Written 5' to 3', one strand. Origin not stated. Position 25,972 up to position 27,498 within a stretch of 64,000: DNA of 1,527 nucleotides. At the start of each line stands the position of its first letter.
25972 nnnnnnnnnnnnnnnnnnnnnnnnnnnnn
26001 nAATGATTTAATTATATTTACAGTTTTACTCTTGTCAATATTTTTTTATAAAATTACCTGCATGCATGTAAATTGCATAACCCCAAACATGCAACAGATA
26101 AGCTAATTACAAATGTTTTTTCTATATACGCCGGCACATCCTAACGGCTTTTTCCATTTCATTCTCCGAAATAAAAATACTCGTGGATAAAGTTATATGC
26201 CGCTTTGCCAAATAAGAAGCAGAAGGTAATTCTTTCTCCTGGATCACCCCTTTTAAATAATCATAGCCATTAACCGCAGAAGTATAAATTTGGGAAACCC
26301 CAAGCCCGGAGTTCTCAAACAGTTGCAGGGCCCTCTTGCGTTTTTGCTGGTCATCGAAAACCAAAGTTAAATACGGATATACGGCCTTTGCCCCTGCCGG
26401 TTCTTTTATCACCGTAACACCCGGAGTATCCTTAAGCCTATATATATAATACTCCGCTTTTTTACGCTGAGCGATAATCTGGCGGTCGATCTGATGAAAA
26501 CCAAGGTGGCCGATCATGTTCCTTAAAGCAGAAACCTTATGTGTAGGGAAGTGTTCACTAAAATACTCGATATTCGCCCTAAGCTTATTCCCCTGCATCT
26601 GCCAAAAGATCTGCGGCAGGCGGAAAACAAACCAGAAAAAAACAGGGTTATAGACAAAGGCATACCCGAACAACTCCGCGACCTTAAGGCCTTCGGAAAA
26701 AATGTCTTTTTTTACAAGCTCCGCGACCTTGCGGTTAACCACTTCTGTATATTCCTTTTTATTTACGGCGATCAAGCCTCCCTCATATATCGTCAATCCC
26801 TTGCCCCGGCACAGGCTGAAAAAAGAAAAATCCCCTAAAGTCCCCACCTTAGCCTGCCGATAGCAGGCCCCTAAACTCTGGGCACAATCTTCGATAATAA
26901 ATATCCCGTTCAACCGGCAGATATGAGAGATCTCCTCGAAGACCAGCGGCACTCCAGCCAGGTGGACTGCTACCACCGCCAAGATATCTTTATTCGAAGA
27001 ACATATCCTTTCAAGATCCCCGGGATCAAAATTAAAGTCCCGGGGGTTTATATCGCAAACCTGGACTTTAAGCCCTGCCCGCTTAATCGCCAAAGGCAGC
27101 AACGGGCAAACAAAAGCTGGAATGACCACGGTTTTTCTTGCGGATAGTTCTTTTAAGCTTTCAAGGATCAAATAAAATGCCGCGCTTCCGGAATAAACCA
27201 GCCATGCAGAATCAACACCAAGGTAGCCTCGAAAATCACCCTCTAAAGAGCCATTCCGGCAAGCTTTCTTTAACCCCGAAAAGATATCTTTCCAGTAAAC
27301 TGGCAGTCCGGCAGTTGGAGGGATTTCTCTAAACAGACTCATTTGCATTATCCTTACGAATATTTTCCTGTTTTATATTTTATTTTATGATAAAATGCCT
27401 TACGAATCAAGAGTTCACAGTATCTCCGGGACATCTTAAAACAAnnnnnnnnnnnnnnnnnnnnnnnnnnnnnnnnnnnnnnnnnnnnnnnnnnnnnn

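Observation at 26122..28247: DegT-family aminotransferase divergent from a coupled pair of ArnE/ArnF-like 4-TM transporters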

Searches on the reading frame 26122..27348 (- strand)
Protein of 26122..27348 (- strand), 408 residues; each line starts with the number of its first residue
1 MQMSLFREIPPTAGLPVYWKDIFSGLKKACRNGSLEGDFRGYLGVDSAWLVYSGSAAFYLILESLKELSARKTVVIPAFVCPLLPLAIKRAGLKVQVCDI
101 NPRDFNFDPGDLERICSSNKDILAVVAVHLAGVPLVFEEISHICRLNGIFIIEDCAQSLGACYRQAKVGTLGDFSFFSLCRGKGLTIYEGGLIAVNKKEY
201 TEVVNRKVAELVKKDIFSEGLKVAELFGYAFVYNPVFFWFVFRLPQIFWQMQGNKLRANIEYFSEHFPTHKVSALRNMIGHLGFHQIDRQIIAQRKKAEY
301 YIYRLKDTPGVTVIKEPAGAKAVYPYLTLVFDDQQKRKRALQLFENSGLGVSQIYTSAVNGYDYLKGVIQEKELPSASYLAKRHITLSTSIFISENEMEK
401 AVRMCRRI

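Call 5: search_protein_families(library=pfam, proteins=[window:26122-27348:-], max_evalue=0.01)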
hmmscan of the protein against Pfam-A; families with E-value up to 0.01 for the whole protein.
window:26122-27348:- (408 aa): 2 families
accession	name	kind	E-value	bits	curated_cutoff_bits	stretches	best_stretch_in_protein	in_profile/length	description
PF01041.23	DegT_DnrJ_EryC1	-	9.2e-42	144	19.8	2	33-203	27-194/360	DegT/DnrJ/EryC1/StrS aminotransferase family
PF00266.25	Aminotran_5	-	0.005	16.3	21.5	0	57-161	73-182/371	Aminotransferase class-V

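Call 6: search_protein_families(library=ncbifam, proteins=[window:26122-27348:-], max_evalue=0.01)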
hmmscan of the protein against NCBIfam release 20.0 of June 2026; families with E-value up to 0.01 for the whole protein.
window:26122-27348:- (408 aa): 8 families
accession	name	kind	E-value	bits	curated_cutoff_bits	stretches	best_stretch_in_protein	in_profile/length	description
TIGR03588.1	PseC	equivalog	1.3e-31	109.8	423.5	2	35-215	35-218/380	UDP-4-amino-4,6-dideoxy-N-acetyl-beta-L-altrosamine transaminase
TIGR04181.1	NHT_00031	hypoth_equivalog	1.8e-27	96.2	420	2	35-202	35-215/359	LegC family aminotransferase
NF008687.0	PRK11706.1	equivalog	8.9e-21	74.1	375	1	43-202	44-200/375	dTDP-4-amino-4,6-dideoxygalactose transaminase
TIGR04427.1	PLP_DesI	equivalog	6.7e-19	68.2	650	1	65-202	84-219/390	dTDP-4-dehydro-6-deoxyglucose aminotransferase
NF011936.0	PRK15407.1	equivalog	3e-18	65.7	423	1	33-205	68-245/440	lipopolysaccharide biosynthesis protein RfbH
NF008658.2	PRK11658.1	equivalog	3.5e-15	55.6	631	1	30-204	33-203/379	UDP-4-amino-4-deoxy-L-arabinose aminotransferase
TIGR02379.1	ECA_wecE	subfamily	6.8e-15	54.7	434.85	1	64-202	64-201/376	dTDP-4-amino-4,6-dideoxy-D-glucose transaminase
TIGR01977.1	am_tr_V_EF2568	hypoth_equivalog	4.5e-05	22.6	377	1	89-162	108-181/376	cysteine desulfurase family protein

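Call 7: find_homologous_proteins(query=window:26122-27348:-)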
Query window:26122-27348:- (408 aa): 695 proteins with E <= 0.001 among 6694 candidates; the best 120 are listed.
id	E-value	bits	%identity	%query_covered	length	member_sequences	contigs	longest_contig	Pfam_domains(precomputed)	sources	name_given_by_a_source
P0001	8.1e-274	926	100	100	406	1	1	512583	PF01041.24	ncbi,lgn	-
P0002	5.4e-163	561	58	100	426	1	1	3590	PF01041.24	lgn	-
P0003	9.3e-162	557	59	100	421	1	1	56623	PF00266.26,PF01041.24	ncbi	ncbi:MAG: DegT/DnrJ/EryC1/StrS family aminotransferase [Candidatus Omnitrophota bacterium]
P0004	3.7e-160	551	58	100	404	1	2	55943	PF01041.24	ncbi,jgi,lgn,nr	ncbi:MAG: DegT/DnrJ/EryC1/StrS family aminotransferase [Candidatus Omnitrophica bacterium]|jgi:dTDP-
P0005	7.1e-159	547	60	100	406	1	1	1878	PF01041.24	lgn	-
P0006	1.0e-158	547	58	100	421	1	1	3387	PF00266.26,PF01041.24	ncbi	-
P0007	1.1e-158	547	60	100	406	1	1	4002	PF01041.24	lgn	-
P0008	2.0e-155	536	57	100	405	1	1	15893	PF01041.24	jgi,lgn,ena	-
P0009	2.5e-155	535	58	100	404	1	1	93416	PF01041.24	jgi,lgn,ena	-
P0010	5.1e-155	534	57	100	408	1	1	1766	PF01041.24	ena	-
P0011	5.4e-155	534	57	100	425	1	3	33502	PF01041.24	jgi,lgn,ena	jgi:dTDP-4-amino-4,6-dideoxygalactose transaminase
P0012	9.0e-155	534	59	99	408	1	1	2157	PF01041.24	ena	-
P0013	1.5e-154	533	57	100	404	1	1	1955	PF01041.24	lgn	-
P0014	1.8e-154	533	59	100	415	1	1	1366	PF01041.24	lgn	-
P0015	1.1e-153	530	58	97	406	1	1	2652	PF00266.26,PF01041.24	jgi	jgi:dTDP-4-amino-4,6-dideoxygalactose transaminase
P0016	1.2e-153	530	56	100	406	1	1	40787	PF01041.24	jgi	jgi:perosamine synthetase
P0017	5.8e-153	528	59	99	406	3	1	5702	PF01041.24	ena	-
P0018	6.3e-153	528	58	100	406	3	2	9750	PF01041.24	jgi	-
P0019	8.8e-152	524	58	100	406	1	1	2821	PF01041.24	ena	-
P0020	2.1e-151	523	56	100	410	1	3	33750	PF01041.24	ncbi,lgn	-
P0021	2.6e-151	522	56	99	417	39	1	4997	PF01041.24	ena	-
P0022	3.0e-151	522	57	97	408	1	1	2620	PF01041.24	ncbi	-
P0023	4.4e-151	521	57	99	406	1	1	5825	PF00266.26,PF01041.24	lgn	-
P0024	5.3e-151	521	57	97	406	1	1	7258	PF01041.24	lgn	-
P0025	6.4e-151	521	57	100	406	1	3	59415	PF01041.24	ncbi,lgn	-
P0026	7.3e-151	521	56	100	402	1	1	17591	PF01041.24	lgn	-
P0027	8.3e-151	521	55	100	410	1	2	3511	PF01041.24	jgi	jgi:perosamine synthetase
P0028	3.2e-150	519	56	100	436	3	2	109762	PF01041.24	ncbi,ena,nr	ncbi:aminotransferase class I/II-fold pyridoxal phosphate-dependent enzyme [bacterium]|nr:MAG: amino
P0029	4.4e-150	518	58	99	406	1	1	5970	PF01041.24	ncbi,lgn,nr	ncbi:MAG: DegT/DnrJ/EryC1/StrS family aminotransferase [Candidatus Omnitrophica bacterium]|nr:DegT/D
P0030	5.1e-150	518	57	100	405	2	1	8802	PF01041.24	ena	-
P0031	5.5e-150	518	56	97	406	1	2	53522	PF01041.24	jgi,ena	jgi:dTDP-4-amino-4,6-dideoxygalactose transaminase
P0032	5.7e-150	518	55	100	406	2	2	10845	PF01041.24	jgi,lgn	jgi:perosamine synthetase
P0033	5.7e-150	518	57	100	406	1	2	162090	PF01041.24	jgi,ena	-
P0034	6.6e-150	518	55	100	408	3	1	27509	PF01041.24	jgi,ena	-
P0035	6.6e-150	518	58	97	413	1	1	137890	PF01041.24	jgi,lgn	jgi:dTDP-4-amino-4,6-dideoxygalactose transaminase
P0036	6.7e-150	518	55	98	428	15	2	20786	PF01041.24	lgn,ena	-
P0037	8.0e-150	517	56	100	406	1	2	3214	PF01041.24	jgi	-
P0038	8.5e-150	517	56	99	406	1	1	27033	PF01041.24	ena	-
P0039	9.6e-150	517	56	100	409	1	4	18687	PF01041.24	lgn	-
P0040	1.1e-149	517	55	100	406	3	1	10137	PF01041.24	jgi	jgi:dTDP-4-amino-4,6-dideoxygalactose transaminase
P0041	1.2e-149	517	57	100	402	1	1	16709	PF01041.24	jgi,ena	-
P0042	1.4e-149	517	54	100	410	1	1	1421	PF01041.24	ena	-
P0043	1.4e-149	516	56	100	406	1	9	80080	PF01041.24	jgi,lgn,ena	jgi:dTDP-4-amino-4,6-dideoxygalactose transaminase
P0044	1.4e-149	516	56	100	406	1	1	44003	PF01041.24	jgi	jgi:dTDP-4-amino-4,6-dideoxygalactose transaminase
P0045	1.5e-149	516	57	100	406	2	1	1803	PF01041.24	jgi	-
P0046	1.6e-149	516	56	100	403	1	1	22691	PF01041.24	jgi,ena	-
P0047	1.6e-149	516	55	99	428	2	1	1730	PF01041.24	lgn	-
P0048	1.8e-149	516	57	100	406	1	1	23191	PF01041.24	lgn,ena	-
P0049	2.5e-149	516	55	100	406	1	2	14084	PF01041.24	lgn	-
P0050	2.9e-149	515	56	100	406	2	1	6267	PF01041.24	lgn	-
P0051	3.0e-149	515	56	99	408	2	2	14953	PF01041.24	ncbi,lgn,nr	ncbi:MAG: DegT/DnrJ/EryC1/StrS family aminotransferase [Candidatus Omnitrophica bacterium]|nr:DegT/D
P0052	3.1e-149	515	56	98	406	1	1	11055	PF01041.24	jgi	jgi:perosamine synthetase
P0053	8.6e-149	514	56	100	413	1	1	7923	PF01041.24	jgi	jgi:perosamine synthetase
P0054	8.8e-149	514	55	99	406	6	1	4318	PF01041.24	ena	-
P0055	3.2e-148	512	54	100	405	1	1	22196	PF01041.24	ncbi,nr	ncbi:MAG: DegT/DnrJ/EryC1/StrS family aminotransferase [Candidatus Omnitrophica bacterium]|nr:DegT/D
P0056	3.4e-148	512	57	99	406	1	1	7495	PF00266.26,PF01041.24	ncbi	-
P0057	3.7e-148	512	56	100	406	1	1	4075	PF01041.24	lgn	-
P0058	3.9e-148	512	56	100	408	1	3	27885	PF01041.24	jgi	jgi:dTDP-4-amino-4,6-dideoxygalactose transaminase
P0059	5.3e-148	511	59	97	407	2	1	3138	PF01041.24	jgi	jgi:dTDP-4-amino-4,6-dideoxygalactose transaminase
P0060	6.6e-148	511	55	100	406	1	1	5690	PF01041.24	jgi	-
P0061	8.3e-148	511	56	100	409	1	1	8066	PF01041.24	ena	-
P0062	1.1e-147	510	55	100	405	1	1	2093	PF01041.24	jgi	jgi:dTDP-4-amino-4,6-dideoxygalactose transaminase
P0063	2.2e-147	509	56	100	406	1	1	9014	PF00266.26,PF01041.24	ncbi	-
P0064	2.2e-147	509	55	100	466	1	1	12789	PF01041.24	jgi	-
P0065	2.8e-147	509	55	99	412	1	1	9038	PF01041.24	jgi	jgi:perosamine synthetase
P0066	2.8e-147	509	55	100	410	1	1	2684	PF01041.24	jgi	jgi:dTDP-4-amino-4,6-dideoxygalactose transaminase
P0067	5.4e-147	508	55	100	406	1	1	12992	PF01041.24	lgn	-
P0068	6.4e-147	508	57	100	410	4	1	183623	PF01041.24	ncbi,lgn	-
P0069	7.9e-147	507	56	100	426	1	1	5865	PF01041.24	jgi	jgi:perosamine synthetase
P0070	1.0e-146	507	55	100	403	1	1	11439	PF00266.26,PF01041.24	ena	-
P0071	1.2e-146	507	56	99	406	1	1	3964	PF00266.26,PF01041.24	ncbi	-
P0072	1.5e-146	507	56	100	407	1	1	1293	PF01041.24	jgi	jgi:dTDP-4-amino-4,6-dideoxygalactose transaminase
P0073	1.5e-146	507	56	99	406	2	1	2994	PF01041.24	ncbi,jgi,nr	ncbi:MAG: DegT/DnrJ/EryC1/StrS aminotransferase family protein [Candidatus Omnitrophica bacterium]|n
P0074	1.7e-146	506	56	100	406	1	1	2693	PF01041.24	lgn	-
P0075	2.0e-146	506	55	100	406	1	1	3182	PF01041.24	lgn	-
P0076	2.1e-146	506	56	100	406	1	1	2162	PF00266.26,PF01041.24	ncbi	-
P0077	2.3e-146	506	56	100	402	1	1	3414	PF01041.24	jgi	-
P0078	2.7e-146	506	55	100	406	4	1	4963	PF01041.24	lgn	-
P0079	3.1e-146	506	56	100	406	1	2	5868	PF01041.24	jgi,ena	-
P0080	3.2e-146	505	55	100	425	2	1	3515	PF01041.24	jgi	jgi:dTDP-4-amino-4,6-dideoxygalactose transaminase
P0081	4.0e-146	505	56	100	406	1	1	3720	PF00266.26,PF01041.24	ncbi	-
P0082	5.6e-146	505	56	100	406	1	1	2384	PF00266.26,PF01041.24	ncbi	-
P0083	6.8e-146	504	56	100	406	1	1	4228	PF00266.26,PF01041.24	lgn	-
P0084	7.1e-146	504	55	100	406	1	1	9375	PF01041.24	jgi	-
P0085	1.1e-145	504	54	99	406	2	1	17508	PF01041.24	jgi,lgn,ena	-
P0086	1.2e-145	504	55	100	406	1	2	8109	PF01041.24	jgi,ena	-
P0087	1.2e-145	504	55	100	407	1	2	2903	PF01041.24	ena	-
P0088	1.3e-145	503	56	97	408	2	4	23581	PF01041.24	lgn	-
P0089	1.4e-145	503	56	99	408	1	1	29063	PF01041.24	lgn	-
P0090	1.5e-145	503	55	100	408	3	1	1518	PF01041.24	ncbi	-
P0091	1.6e-145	503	54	100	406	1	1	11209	PF01041.24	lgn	-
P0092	2.6e-145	502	55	100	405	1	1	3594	PF01041.24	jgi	-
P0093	2.7e-145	502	55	99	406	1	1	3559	PF01041.24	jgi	-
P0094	2.9e-145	502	53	100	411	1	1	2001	PF01041.24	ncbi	-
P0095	3.1e-145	502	54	99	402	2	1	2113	PF01041.24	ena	-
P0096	3.1e-145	502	55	100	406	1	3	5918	PF01041.24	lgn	-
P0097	3.2e-145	502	54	100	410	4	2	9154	PF01041.24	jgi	-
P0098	3.7e-145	502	54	97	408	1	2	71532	PF01041.24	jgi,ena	-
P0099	4.3e-145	502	57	99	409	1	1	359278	PF01041.24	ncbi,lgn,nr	ncbi:MAG: DegT/DnrJ/EryC1/StrS aminotransferase family protein [Candidatus Omnitrophota bacterium]|n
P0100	5.3e-145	501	55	99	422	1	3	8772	PF01041.24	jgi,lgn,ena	jgi:dTDP-4-amino-4,6-dideoxygalactose transaminase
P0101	5.8e-145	501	53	100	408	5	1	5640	PF01041.24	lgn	-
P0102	5.9e-145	501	56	100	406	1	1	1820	PF01041.24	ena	-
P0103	7.0e-145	501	53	99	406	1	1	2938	PF01041.24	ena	-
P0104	7.6e-145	501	56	97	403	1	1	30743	PF01041.24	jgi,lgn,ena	-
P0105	9.1e-145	501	54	100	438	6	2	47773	PF01041.24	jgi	jgi:perosamine synthetase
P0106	9.5e-145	501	56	100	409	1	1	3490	PF01041.24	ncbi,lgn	-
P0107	1.3e-144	500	55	99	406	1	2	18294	PF01041.24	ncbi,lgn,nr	ncbi:MAG: DegT/DnrJ/EryC1/StrS family aminotransferase [Candidatus Omnitrophica bacterium]|nr:DegT/D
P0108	1.6e-144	500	55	100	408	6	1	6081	PF01041.24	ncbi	-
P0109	1.7e-144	500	54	100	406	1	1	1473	PF01041.24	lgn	-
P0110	2.5e-144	499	54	100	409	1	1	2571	PF01041.24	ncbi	-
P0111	2.8e-144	499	55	100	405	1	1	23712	PF01041.24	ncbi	-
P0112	4.1e-144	499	55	100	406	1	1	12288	PF01041.24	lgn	-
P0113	4.6e-144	498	55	100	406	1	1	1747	PF01041.24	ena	-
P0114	4.7e-144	498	55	100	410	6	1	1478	PF01041.24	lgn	-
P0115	5.0e-144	498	56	100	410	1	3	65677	PF01041.24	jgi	-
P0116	5.8e-144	498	55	100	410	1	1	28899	PF01041.24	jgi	-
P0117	6.7e-144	498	56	100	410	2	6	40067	PF01041.24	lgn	-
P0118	6.7e-144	498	55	100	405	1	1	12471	PF01041.24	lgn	-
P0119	8.1e-144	498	57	98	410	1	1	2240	PF01041.24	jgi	jgi:perosamine synthetase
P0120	8.7e-144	497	54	100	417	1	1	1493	PF01041.24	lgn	-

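Call 8: find_encoding_contigs(protein=P0099, flank=10000, max_places=2)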
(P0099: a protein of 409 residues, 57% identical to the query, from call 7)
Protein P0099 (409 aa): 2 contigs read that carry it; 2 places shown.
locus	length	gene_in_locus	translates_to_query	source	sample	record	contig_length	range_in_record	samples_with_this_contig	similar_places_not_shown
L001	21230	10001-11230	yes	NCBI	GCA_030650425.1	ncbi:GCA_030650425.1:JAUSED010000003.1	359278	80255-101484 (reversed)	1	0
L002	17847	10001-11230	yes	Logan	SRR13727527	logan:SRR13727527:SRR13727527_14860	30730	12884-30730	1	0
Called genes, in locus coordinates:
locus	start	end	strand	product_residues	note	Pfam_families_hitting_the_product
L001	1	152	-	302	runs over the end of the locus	PF00890:FAD_binding_2 (faint), PF03486:HI0933_like (faint), PF07992:Pyr_redox_2, PF12831:FAD_oxidored (faint), PF13450:NAD_binding_8 (faint), PF13738:Pyr_redox_3, PF00070:Pyr_redox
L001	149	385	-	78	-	PF00462:Glutaredoxin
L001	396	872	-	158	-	PF02915:Rubrerythrin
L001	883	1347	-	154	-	PF01243:PNPOx_N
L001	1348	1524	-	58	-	-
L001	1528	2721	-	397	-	PF00753:Lactamase_B, PF19583:ODP, PF00258:Flavodoxin_1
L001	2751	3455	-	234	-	PF00970:FAD_binding_6 (weak), PF00175:NAD_binding_1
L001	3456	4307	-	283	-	PF00578:AhpC-TSA, PF08534:Redoxin, PF01329:Pterin_4a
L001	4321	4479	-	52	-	PF00301:Rubredoxin, PF21349:RUBY_RBDX (faint)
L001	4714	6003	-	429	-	PF03063:Prismane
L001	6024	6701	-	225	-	PF01966:HD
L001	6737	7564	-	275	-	PF00037:Fer4, PF12837:Fer4_6, PF12838:Fer4_7 (faint), PF13237:Fer4_10 (weak), PF25160:LdpA_Fe-S-bd (faint), PF13187:Fer4_9 (faint), PF13484:Fer4_16 (faint), PF27217:AF_0155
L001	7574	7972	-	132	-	PF02082:Rrf2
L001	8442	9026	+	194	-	PF09411:PagL, PF13505:OMP_b-brl (weak)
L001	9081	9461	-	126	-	PF03151:TPT (weak), PF00892:EamA, PF10639:TMEM234 (weak)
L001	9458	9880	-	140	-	PF00892:EamA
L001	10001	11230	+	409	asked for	PF01041:DegT_DnrJ_EryC1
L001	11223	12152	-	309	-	PF00491:Arginase (faint)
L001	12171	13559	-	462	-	PF00202:Aminotran_3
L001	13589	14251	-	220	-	PF06888:Put_Phosphatase, PF12710:HAD (weak)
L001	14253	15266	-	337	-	PF04055:Radical_SAM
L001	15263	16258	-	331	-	PF02568:ThiI, PF18297:NFACT-R_2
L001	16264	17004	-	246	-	PF02535:Zip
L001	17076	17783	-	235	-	PF03783:CsgG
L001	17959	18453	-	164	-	-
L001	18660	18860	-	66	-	-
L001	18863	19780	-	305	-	PF03279:Lip_A_acyltrans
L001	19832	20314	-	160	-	PF04008:Adenosine_kin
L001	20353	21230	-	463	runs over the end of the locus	PF02585:PIG-L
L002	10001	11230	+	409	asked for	PF01041:DegT_DnrJ_EryC1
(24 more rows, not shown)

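Call 9: find_encoding_contigs(protein=P0033, flank=10000, max_places=2)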
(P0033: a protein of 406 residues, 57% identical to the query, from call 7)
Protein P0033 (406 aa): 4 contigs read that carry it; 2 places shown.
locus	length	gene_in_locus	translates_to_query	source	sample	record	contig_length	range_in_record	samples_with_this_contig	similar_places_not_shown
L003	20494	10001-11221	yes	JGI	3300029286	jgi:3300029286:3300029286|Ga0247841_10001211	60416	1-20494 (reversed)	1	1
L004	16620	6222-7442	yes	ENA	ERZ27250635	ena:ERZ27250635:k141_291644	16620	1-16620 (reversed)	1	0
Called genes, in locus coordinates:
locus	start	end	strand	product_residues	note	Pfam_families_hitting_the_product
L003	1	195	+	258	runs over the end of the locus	PF01946:Thi4, PF01494:FAD_binding_3 (weak), PF00890:FAD_binding_2, PF01266:DAO, PF03486:HI0933_like (weak), PF07992:Pyr_redox_2, PF12831:FAD_oxidored, PF13450:NAD_binding_8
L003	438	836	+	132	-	PF02082:Rrf2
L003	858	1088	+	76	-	-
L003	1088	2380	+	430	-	PF03063:Prismane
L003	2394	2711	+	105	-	-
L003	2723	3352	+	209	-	PF13483:Lactamase_B_3, PF12706:Lactamase_B_2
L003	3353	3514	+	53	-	PF00301:Rubredoxin, PF21349:RUBY_RBDX (faint)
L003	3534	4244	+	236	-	PF00175:NAD_binding_1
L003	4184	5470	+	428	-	PF00753:Lactamase_B, PF19583:ODP, PF00258:Flavodoxin_1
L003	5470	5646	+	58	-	-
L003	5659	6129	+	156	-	PF01243:PNPOx_N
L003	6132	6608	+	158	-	PF02915:Rubrerythrin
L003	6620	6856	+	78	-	PF00462:Glutaredoxin, PF13417:GST_N_3 (weak)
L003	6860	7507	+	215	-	PF13508:Acetyltransf_7 (faint), PF00583:Acetyltransf_1 (weak)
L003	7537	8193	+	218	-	PF06888:Put_Phosphatase, PF00702:Hydrolase (faint), PF12710:HAD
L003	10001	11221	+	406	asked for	PF01041:DegT_DnrJ_EryC1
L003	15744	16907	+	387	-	PF00266:Aminotran_5, PF01041:DegT_DnrJ_EryC1, PF01212:Beta_elim_lyase (weak)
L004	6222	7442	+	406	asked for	PF01041:DegT_DnrJ_EryC1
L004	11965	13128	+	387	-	PF00266:Aminotran_5, PF01041:DegT_DnrJ_EryC1, PF01212:Beta_elim_lyase (weak)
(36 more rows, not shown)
